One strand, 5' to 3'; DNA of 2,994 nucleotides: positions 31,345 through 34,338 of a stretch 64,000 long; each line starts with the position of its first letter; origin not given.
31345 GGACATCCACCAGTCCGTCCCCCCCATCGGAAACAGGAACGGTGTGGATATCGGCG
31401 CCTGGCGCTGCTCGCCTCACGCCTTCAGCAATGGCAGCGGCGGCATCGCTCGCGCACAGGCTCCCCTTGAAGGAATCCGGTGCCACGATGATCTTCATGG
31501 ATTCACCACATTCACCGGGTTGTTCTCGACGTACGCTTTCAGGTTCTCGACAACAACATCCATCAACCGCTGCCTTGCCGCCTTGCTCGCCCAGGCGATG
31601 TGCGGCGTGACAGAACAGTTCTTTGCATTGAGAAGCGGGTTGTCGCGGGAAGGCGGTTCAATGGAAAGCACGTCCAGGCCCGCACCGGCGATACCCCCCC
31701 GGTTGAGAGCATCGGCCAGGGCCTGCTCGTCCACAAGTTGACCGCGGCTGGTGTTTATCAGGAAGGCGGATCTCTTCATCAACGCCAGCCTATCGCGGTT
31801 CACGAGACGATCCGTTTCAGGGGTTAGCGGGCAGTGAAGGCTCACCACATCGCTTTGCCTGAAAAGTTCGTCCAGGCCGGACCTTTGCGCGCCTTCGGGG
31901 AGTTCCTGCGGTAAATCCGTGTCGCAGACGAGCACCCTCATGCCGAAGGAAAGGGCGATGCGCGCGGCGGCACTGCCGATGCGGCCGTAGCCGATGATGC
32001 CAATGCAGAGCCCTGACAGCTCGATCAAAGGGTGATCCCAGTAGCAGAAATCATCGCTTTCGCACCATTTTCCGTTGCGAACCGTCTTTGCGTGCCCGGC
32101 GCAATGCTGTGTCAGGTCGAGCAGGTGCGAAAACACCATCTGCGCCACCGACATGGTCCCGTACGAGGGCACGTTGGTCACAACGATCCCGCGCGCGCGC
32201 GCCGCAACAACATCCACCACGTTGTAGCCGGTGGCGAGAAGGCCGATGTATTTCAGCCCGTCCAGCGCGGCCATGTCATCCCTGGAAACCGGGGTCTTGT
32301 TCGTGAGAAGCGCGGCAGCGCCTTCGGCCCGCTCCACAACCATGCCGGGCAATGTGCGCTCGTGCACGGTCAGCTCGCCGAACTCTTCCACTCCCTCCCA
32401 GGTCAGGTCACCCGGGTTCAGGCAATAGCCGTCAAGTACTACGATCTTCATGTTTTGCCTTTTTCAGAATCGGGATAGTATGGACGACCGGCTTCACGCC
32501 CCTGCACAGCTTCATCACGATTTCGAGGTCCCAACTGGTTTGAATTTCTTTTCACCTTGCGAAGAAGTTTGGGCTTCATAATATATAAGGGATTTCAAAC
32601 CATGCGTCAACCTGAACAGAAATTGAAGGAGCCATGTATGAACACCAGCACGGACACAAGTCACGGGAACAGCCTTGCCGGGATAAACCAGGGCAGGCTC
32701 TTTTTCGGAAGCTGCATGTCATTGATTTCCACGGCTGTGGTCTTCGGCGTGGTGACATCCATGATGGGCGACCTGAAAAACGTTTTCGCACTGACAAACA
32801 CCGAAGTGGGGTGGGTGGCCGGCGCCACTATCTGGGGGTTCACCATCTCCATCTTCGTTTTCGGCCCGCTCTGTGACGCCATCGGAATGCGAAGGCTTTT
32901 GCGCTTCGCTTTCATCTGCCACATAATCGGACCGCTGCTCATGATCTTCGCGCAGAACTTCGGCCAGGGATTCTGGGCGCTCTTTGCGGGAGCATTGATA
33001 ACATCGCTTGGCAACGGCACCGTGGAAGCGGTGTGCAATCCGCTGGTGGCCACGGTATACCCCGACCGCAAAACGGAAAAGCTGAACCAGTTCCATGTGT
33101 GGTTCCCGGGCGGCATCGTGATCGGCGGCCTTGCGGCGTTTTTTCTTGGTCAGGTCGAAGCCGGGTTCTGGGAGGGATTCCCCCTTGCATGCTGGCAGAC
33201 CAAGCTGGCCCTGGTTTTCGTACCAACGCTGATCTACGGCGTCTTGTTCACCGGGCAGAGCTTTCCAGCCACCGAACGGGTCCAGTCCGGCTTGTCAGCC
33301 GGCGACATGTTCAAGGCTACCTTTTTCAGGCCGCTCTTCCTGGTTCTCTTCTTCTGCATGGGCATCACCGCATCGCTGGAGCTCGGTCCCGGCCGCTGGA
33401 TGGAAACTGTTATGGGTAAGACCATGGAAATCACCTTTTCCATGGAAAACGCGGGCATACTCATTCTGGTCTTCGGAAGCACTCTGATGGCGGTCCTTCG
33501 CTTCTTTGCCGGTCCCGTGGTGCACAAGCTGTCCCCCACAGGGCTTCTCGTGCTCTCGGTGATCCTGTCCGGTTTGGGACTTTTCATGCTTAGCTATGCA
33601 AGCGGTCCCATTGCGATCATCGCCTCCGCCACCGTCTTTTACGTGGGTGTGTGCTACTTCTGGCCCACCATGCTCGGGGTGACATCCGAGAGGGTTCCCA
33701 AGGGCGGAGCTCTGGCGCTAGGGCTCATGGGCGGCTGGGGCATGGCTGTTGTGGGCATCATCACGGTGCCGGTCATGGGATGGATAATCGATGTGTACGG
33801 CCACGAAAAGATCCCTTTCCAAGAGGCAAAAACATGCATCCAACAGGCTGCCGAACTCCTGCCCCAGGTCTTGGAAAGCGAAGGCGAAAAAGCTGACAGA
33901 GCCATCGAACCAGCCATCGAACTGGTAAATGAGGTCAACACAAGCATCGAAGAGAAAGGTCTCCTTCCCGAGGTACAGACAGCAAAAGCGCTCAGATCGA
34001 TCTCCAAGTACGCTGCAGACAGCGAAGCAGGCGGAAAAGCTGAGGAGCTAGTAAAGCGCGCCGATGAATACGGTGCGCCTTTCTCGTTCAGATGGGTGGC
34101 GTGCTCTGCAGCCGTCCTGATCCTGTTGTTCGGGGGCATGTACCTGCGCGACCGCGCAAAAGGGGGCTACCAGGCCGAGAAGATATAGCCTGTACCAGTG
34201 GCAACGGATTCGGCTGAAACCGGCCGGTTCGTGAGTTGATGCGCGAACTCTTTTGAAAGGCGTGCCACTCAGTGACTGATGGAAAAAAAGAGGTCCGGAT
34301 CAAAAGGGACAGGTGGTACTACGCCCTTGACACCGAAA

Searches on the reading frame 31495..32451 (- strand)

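Call 38: search_protein_families(library=pfam, proteins=[window:31495-32451:-], max_evalue=0.0001)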
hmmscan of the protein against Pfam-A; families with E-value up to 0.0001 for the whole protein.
window:31495-32451:- (318 aa): 2 families
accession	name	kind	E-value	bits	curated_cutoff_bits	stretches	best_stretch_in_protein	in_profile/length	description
PF02826.25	2-Hacid_dh_C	-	1.3e-56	191.2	25.1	1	108-286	2-178/178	D-isomer specific 2-hydroxyacid dehydrogenase, NAD binding domain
PF00389.36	2-Hacid_dh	-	2.2e-25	89.3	24.6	1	22-317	16-134/134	D-isomer specific 2-hydroxyacid dehydrogenase, catalytic domain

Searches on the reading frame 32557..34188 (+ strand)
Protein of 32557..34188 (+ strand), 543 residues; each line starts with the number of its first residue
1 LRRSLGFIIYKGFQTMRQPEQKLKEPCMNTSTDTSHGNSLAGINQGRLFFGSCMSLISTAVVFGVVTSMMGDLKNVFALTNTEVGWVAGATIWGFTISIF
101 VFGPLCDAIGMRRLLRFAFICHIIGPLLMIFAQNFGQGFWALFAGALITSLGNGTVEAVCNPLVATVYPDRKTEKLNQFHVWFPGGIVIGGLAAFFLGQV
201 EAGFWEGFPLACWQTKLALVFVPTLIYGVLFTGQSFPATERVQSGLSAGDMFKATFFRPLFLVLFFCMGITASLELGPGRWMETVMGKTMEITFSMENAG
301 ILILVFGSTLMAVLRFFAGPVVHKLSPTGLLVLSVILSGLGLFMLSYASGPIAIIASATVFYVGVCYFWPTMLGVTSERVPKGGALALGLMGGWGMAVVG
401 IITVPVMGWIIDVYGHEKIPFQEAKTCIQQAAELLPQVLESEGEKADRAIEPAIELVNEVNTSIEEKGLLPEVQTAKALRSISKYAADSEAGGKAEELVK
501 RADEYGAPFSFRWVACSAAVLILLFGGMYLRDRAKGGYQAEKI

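Call 39: search_protein_families(library=pfam, proteins=[window:32557-34188:+], max_evalue=0.0001)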
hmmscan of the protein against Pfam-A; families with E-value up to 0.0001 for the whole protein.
window:32557-34188:+ (543 aa): 1 family
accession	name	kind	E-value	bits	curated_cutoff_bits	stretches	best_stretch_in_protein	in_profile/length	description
PF07690.21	MFS_1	-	1.5e-19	70.6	33.4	1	48-400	1-343/347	Major Facilitator Superfamily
